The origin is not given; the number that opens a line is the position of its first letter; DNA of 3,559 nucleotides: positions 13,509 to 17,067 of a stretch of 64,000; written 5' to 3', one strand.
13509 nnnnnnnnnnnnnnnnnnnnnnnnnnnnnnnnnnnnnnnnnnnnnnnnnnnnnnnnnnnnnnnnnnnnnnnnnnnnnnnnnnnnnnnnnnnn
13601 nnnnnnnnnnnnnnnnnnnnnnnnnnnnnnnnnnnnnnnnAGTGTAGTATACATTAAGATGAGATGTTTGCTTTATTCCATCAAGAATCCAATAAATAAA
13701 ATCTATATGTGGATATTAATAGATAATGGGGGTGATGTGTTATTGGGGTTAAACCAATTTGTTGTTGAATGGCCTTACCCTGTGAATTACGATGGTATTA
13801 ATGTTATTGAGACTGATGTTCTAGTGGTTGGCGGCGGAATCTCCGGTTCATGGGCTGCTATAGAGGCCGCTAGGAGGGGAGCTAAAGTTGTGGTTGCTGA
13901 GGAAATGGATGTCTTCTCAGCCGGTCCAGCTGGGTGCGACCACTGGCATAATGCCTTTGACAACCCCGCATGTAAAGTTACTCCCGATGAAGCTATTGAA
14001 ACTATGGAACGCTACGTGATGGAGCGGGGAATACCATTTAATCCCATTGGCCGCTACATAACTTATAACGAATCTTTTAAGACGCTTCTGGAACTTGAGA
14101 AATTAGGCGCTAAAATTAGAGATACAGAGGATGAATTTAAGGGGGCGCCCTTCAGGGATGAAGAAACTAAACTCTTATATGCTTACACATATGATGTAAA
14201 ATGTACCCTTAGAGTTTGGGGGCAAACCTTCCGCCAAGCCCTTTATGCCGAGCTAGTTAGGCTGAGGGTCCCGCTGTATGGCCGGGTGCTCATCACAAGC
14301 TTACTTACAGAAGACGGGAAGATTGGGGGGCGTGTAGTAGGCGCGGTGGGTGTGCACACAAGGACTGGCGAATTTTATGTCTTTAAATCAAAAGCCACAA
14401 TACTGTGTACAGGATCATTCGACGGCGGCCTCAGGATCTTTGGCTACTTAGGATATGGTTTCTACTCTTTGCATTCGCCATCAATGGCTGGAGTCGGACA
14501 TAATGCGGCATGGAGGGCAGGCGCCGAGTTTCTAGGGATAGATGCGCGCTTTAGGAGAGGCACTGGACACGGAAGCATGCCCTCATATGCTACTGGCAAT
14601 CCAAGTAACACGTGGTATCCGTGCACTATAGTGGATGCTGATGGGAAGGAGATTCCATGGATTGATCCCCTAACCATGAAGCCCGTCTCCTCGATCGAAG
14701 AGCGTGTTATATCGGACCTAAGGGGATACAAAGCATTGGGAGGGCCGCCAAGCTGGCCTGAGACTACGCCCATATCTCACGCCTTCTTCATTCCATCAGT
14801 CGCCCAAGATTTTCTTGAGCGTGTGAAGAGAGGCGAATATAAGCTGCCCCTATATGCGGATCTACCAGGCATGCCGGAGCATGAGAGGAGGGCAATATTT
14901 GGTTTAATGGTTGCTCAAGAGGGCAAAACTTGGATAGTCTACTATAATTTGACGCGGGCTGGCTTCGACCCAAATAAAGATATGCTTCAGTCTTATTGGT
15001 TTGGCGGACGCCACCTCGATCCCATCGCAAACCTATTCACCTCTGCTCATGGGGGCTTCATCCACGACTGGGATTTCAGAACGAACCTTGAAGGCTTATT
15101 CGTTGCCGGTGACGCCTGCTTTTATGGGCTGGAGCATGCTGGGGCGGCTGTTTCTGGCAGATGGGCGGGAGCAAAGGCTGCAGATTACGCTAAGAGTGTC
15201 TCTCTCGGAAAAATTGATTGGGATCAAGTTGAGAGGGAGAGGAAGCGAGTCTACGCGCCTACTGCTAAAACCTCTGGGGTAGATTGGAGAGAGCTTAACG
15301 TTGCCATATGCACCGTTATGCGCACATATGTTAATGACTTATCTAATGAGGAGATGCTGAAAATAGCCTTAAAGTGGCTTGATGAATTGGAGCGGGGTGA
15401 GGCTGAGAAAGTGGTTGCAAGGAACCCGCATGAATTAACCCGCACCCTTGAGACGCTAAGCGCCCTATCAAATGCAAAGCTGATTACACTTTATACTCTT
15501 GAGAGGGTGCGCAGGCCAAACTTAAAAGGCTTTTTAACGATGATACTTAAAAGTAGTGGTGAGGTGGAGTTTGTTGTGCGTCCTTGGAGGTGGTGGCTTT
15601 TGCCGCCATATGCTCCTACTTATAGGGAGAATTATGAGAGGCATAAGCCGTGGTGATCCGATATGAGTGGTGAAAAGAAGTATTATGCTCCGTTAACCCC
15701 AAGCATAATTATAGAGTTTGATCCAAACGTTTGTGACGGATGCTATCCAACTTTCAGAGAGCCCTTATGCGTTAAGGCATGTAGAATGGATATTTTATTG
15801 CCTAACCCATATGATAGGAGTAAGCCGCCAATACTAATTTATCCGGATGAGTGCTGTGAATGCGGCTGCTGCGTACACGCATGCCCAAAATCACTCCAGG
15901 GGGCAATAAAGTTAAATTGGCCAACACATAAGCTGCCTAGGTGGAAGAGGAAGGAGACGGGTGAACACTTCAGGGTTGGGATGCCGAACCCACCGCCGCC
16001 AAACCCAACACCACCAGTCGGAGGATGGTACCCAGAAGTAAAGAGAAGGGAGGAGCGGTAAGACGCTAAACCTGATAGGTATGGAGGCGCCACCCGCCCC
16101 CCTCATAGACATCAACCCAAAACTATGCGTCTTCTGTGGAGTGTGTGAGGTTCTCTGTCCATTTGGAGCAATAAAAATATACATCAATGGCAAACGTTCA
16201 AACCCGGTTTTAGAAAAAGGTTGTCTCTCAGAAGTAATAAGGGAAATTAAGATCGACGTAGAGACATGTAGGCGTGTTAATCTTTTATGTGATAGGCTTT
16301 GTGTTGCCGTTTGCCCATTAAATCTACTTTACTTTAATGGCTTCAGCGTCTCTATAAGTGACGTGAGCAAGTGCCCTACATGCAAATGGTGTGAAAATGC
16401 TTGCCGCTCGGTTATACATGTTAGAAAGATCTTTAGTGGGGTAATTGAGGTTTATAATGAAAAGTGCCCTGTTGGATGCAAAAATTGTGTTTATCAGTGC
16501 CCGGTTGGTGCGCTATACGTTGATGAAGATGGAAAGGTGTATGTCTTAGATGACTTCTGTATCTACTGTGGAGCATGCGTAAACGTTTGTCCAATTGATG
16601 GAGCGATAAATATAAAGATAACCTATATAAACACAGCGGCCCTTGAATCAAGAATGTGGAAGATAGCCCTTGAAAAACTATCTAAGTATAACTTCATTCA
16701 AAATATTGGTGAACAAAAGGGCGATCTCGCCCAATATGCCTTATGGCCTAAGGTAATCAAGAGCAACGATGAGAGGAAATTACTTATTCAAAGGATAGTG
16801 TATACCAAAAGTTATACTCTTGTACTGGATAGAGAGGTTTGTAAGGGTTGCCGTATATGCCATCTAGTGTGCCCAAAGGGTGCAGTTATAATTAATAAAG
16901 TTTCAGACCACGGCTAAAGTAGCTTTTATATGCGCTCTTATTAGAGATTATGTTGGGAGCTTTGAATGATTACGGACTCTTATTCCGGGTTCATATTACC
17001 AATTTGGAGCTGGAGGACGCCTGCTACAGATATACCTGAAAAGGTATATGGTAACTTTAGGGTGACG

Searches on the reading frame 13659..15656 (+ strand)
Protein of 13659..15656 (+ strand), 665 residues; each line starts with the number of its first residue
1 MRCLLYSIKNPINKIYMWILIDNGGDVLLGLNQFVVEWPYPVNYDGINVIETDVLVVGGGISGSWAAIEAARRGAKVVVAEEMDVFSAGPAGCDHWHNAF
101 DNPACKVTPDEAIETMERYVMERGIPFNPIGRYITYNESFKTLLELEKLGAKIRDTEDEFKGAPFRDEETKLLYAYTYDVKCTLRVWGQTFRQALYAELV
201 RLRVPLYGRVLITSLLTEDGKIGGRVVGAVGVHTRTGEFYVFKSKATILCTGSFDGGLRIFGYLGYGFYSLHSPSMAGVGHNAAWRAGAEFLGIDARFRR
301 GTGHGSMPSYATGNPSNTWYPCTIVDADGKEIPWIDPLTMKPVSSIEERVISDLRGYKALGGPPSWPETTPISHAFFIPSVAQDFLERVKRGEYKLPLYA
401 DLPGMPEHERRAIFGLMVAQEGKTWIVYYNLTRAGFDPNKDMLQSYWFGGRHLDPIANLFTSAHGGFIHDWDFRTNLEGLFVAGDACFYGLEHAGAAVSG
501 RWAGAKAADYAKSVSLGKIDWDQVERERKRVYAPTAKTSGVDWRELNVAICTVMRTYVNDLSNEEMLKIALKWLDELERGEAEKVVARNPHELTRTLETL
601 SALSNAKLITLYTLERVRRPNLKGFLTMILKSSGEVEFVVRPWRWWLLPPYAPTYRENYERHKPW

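Call 13: find_encoding_contigs(protein=window:13659-15656:+, flank=3000, max_places=6)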
Protein window:13659-15656:+ (665 aa): no gene with exactly this product is on record in the collection.

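Call 45: search_protein_families(library=pfam, proteins=[window:13659-15656:+])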
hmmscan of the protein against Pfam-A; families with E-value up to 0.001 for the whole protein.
window:13659-15656:+ (665 aa): 6 families
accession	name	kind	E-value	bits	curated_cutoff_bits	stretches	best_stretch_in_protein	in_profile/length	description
PF00890.30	FAD_binding_2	-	3.2e-20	73.1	20.4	1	53-292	1-242/414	FAD binding domain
PF01266.30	DAO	-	3e-10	40.6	27.9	1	53-254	1-205/353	FAD dependent oxidoreductase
PF07992.20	Pyr_redox_2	-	7.6e-08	32.6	26.1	1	53-86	2-36/291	Pyridine nucleotide-disulphide oxidoreductase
PF12831.13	FAD_oxidored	-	1.5e-07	31.5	27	1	53-84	1-32/416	FAD dependent oxidoreductase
PF01134.28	GIDA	-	1.1e-05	25.2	22.1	1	53-80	1-28/391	Glucose inhibited division protein A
PF13450.12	NAD_binding_8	-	0.00044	20.9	21.9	0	56-84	1-29/68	NAD(P)-binding Rossmann-like domain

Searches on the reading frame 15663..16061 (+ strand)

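Call 45: search_protein_families(library=pfam, proteins=[window:15663-16061:+])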
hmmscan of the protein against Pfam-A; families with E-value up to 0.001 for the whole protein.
window:15663-16061:+ (132 aa): 1 family
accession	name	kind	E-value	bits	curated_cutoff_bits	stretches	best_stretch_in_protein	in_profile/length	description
PF12838.12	Fer4_7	-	0.00029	21.7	27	1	24-76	2-50/52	4Fe-4S dicluster domain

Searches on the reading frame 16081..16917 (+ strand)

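Call 46: search_protein_families(library=pfam, proteins=[window:16081-16917:+])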
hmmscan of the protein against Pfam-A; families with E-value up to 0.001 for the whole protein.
window:16081-16917:+ (278 aa): 13 families
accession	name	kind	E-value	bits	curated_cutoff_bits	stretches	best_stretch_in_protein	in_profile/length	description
PF00037.32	Fer4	-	2.4e-21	75.1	21.1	3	10-32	2-24/24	4Fe-4S binding domain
PF13237.11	Fer4_10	-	5.5e-18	65.1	25.5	1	126-171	6-53/53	4Fe-4S dicluster domain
PF12838.12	Fer4_7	-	6.1e-18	65.5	27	2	131-172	3-50/52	4Fe-4S dicluster domain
PF14697.11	Fer4_21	-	3.4e-15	56.4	35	2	126-177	5-58/59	4Fe-4S dicluster domain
PF12837.12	Fer4_6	-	4.8e-15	55.1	25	0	9-31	2-24/24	4Fe-4S binding domain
PF13187.11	Fer4_9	-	1.3e-14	54.4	27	1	131-172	3-49/52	4Fe-4S dicluster domain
PF13484.11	Fer4_16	-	9.2e-11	42.8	30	0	16-81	2-66/66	4Fe-4S double cluster binding domain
PF12797.12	Fer4_2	-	3.3e-10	39.7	24.5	0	152-171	2-21/22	4Fe-4S binding domain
PF25160.1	LdpA_Fe-S-bd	-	2.3e-08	34.1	27.6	1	129-173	1-41/49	LdpA Fe-S cluster-binding domain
PF12798.12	Fer4_3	-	3.4e-06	27.9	27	0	160-172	1-13/15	4Fe-4S binding domain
PF12800.12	Fer4_4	-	2.3e-05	24.8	24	0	160-171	4-15/17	4Fe-4S binding domain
PF13183.11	Fer4_8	-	4.1e-05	24.5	27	0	159-267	4-67/68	4Fe-4S dicluster domain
PF13534.11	Fer4_17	-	0.00029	21.8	22.2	0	159-173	1-15/61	4Fe-4S dicluster domain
